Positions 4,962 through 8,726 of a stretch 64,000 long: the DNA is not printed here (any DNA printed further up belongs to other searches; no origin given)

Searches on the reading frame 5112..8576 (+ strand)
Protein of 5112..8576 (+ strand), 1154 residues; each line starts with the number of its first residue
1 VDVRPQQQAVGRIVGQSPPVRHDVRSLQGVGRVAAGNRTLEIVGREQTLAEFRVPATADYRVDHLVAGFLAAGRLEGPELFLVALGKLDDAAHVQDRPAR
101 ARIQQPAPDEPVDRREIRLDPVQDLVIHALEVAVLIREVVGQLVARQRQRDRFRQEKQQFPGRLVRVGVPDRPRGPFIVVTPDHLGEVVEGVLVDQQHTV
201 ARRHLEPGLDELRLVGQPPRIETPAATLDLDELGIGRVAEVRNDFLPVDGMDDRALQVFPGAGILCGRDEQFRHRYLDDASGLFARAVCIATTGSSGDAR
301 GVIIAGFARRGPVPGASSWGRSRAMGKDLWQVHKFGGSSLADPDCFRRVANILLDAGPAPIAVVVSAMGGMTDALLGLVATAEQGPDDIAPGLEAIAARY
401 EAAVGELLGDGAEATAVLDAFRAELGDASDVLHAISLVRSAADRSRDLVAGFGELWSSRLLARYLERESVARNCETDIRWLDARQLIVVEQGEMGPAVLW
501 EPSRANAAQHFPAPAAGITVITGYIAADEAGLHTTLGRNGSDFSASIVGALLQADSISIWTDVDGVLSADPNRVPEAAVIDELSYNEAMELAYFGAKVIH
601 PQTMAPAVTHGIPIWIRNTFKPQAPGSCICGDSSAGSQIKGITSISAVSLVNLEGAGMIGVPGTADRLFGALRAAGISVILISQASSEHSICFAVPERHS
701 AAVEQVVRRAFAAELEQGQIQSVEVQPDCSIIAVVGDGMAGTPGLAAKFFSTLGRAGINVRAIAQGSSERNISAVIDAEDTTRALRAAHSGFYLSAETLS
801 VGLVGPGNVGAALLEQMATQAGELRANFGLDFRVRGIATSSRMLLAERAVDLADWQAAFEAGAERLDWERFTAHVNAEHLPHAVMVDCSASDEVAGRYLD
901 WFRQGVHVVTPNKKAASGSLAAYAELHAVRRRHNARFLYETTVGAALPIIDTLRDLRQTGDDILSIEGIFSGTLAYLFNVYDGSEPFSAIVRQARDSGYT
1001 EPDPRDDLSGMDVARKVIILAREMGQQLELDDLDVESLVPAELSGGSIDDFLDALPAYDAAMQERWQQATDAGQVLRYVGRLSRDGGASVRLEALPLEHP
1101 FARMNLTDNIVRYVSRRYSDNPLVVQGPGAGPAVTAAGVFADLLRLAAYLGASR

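Call 80: search_protein_families(library=pfam, proteins=[window:5112-8576:+], max_evalue=0.00001)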
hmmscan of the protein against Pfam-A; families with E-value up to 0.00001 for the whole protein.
window:5112-8576:+ (1154 aa): 6 families
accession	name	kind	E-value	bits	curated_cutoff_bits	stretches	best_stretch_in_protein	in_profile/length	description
PF00742.24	Homoserine_dh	-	5.5e-49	166.8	22.9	1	948-1144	1-173/173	Homoserine dehydrogenase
PF22468.2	ACT_9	-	1.9e-43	146.4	27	2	732-792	1-61/61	ACT domain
PF00696.33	AA_kinase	-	1.1e-41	143.5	24.9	1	331-618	3-234/234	Amino acid kinase family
PF03447.22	NAD_binding_3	-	5.7e-18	66.2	24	1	805-940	1-116/116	Homoserine dehydrogenase, NAD binding domain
PF13840.12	ACT_7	-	2.1e-17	63.1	27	1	724-787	1-62/65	ACT domain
PF01842.31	ACT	-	3.3e-14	52.8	27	1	735-787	3-60/66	ACT domain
